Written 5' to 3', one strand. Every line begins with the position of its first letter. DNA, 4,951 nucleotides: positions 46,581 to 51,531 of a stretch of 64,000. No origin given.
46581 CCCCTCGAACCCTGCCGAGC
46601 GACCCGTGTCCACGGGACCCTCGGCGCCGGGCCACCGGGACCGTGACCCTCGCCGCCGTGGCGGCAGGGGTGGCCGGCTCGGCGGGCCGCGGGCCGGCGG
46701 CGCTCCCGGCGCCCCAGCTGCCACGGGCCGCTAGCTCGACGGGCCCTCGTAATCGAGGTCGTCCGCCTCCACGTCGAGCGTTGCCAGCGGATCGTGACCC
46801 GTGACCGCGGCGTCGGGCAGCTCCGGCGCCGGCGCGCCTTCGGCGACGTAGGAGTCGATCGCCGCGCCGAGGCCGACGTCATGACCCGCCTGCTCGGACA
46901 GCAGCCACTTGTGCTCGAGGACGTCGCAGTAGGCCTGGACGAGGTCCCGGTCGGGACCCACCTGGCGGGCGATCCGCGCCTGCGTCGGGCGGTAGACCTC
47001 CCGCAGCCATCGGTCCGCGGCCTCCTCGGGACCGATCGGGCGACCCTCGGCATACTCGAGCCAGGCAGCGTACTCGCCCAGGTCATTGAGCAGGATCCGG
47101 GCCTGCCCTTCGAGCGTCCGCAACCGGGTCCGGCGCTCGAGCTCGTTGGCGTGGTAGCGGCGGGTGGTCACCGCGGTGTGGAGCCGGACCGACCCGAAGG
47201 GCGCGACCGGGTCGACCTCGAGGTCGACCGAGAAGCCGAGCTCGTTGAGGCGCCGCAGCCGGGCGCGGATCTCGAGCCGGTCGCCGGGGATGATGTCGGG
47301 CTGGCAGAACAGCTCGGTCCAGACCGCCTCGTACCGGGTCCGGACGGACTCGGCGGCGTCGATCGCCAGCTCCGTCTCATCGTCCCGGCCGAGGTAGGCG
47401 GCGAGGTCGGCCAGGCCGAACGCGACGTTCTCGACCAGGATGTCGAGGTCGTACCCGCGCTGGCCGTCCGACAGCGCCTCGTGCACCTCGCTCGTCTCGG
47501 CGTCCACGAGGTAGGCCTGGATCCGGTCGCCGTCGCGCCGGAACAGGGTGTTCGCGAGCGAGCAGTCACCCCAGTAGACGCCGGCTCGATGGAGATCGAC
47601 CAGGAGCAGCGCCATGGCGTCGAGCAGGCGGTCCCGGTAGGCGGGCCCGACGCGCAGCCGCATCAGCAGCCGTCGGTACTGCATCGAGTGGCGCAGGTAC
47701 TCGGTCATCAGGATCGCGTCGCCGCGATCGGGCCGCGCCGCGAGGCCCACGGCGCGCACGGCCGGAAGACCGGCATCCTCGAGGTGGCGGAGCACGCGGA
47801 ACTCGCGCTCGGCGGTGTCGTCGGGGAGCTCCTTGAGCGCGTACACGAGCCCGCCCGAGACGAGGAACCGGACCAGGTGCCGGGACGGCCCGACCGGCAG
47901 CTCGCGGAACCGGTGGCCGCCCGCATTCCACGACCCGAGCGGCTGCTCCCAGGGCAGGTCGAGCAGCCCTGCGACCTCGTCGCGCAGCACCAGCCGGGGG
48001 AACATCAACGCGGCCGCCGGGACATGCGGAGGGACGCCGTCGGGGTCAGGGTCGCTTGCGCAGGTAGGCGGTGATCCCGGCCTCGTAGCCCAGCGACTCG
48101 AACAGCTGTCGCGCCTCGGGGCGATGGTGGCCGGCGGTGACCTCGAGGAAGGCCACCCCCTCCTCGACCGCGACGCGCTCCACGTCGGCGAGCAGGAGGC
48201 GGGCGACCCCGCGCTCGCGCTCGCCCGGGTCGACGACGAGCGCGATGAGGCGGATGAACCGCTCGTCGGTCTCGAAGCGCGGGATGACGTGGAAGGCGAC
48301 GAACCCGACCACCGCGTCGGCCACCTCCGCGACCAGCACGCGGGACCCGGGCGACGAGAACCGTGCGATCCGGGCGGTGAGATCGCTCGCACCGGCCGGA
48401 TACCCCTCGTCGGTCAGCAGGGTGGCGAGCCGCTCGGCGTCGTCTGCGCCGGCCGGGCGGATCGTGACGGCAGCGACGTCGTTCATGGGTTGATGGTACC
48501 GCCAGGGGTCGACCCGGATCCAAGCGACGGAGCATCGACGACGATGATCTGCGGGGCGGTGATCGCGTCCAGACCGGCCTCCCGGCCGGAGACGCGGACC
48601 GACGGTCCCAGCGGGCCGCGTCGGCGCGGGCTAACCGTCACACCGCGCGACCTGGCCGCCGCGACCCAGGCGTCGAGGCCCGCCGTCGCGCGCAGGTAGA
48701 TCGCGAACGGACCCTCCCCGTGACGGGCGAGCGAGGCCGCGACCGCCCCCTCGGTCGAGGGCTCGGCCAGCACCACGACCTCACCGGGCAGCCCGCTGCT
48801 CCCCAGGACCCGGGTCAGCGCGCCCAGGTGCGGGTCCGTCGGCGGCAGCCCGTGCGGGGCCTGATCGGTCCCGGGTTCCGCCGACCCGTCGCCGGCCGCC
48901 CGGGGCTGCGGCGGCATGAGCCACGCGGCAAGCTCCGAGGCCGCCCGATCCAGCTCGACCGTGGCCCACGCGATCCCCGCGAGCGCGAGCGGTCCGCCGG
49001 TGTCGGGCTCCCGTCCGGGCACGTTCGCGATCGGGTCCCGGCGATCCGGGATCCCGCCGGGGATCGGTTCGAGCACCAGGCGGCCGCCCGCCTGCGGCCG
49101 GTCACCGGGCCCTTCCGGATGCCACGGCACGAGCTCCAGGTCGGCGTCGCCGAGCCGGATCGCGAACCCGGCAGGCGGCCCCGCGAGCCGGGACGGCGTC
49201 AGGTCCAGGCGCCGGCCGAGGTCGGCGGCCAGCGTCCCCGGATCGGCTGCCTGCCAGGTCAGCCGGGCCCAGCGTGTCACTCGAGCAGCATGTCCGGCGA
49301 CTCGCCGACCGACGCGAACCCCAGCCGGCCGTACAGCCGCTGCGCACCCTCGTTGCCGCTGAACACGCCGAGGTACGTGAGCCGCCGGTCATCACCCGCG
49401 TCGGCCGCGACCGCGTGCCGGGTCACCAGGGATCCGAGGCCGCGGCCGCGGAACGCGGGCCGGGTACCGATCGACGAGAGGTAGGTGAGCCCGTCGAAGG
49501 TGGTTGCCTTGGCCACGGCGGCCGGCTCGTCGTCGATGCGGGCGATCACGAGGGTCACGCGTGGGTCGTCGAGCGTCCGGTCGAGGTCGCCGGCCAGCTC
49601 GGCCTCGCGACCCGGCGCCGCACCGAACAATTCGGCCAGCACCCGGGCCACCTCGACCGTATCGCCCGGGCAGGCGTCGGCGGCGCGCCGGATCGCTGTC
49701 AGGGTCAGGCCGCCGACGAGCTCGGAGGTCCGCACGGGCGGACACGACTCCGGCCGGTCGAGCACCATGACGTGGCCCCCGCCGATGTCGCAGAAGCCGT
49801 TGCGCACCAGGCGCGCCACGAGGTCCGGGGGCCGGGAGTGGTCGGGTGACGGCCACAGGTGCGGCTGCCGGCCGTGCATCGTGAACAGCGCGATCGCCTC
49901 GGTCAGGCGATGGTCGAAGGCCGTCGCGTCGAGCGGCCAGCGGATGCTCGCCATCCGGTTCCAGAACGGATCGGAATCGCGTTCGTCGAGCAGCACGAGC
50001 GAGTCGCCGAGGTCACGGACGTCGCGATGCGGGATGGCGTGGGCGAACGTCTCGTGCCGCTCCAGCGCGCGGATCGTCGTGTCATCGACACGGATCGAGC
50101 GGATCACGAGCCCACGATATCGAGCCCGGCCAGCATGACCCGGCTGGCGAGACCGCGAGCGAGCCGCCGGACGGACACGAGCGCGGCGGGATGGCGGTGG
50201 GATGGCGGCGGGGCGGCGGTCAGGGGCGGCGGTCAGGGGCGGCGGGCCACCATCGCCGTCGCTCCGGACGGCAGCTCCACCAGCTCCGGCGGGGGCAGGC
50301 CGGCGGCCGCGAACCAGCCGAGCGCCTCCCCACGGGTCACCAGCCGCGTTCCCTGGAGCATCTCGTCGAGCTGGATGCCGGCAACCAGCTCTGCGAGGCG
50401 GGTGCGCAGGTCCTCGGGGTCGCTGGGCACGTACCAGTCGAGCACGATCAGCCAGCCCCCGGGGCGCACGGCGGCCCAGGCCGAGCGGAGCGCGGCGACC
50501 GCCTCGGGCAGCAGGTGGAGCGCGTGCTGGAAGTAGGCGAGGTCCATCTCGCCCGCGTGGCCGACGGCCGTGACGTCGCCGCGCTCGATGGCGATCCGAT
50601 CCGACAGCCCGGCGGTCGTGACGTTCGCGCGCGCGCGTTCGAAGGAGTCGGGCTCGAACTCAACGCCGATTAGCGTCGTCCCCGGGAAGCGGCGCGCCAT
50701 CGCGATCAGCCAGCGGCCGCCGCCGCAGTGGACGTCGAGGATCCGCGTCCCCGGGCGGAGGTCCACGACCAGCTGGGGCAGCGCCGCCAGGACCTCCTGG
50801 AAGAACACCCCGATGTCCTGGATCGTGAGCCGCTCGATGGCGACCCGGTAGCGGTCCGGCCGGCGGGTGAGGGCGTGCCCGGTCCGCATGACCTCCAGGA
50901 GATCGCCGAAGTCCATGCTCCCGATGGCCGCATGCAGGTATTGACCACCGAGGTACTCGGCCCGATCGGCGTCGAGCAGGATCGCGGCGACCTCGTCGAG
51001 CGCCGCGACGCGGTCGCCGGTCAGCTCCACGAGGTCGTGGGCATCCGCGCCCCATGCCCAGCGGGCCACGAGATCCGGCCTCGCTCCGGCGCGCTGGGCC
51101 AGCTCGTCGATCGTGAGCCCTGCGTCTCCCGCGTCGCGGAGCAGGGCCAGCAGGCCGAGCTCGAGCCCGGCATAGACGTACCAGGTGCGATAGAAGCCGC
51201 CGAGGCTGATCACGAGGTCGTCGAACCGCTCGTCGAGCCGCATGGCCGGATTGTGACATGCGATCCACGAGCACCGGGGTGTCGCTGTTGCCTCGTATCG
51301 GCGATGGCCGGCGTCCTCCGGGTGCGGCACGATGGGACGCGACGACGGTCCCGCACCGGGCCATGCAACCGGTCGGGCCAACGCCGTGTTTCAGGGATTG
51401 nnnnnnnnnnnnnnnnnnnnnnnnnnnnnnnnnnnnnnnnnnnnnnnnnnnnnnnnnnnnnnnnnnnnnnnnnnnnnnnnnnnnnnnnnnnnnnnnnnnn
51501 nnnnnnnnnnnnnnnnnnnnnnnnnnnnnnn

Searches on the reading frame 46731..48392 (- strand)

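Call 42: search_protein_families(library=pfam, proteins=[window:46731-48392:-], max_evalue=0.0001)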
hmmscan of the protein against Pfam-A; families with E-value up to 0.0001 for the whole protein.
window:46731-48392:- (553 aa): 2 families
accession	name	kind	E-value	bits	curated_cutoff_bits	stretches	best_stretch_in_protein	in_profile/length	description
PF13224.11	DUF4032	-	3.1e-38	131.7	23.8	1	357-517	2-160/163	Domain of unknown function (DUF4032)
PF06293.20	Kdo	-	7.5e-14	52.1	21.3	1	184-319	49-186/207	Lipopolysaccharide kinase (Kdo/WaaP) family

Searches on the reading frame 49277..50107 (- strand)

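Call 42: search_protein_families(library=pfam, proteins=[window:49277-50107:-], max_evalue=0.0001)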
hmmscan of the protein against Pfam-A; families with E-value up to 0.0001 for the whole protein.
window:49277-50107:- (276 aa): 5 families
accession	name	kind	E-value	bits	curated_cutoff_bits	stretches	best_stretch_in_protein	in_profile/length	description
PF00583.31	Acetyltransf_1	-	1.5e-13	51.5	20.7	1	174-264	24-116/116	Acetyltransferase (GNAT) family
PF13508.13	Acetyltransf_7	-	5.3e-08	33.6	27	1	185-265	4-83/84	Acetyltransferase (GNAT) domain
PF08445.16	FR47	-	1.7e-07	31.5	22.1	1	196-266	11-79/86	FR47-like protein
PF13480.13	Acetyltransf_6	-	2.8e-06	28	22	1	164-244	51-132/143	Acetyltransferase (GNAT) domain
PF13673.13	Acetyltransf_10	-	1.9e-05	25.1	23.6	1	175-269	22-112/128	Acetyltransferase (GNAT) domain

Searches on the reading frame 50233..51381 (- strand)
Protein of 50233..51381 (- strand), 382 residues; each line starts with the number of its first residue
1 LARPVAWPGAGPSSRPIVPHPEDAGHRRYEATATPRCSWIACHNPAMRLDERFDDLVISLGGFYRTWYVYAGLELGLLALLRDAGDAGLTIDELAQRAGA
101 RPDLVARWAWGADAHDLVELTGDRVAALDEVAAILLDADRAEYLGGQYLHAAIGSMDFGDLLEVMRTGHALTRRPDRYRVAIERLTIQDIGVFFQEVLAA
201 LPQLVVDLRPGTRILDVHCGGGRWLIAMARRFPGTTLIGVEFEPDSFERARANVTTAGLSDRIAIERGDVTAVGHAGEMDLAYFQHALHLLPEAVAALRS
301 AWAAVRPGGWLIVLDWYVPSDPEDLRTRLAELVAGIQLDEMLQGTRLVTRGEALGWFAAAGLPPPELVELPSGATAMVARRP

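Call 42: search_protein_families(library=pfam, proteins=[window:50233-51381:-], max_evalue=0.0001)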
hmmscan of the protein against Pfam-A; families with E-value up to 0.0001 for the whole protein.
window:50233-51381:- (382 aa): 9 families
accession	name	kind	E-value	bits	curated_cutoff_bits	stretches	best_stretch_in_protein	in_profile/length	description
PF13649.12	Methyltransf_25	-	1.5e-14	54.8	27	1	214-309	1-97/97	Methyltransferase domain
PF13847.12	Methyltransf_31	-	8.4e-12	45.4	27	1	209-317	2-113/145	Methyltransferase domain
PF08241.18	Methyltransf_11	-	3.8e-11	43.9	21.2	1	215-313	1-95/95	Methyltransferase domain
PF13489.12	Methyltransf_23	-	7.3e-10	39.2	27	1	200-328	11-127/164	Methyltransferase domain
PF08242.18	Methyltransf_12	-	1.7e-09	38.7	30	1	215-311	1-98/98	Methyltransferase domain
PF01135.25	PCMT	-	1.4e-05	25.4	20.3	0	198-270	62-133/210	Protein-L-isoaspartate(D-aspartate) O-methyltransferase (PCMT)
PF09445.16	Methyltransf_15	-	3.6e-05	23.9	22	1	212-272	2-60/165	RNA cap guanine-N2 methyltransferase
PF02390.23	Methyltransf_4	-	3.9e-05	23.6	24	1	214-259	5-50/173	Putative methyltransferase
PF01209.24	Ubie_methyltran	-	7.1e-05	22.7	20.1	0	208-316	45-154/233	ubiE/COQ5 methyltransferase family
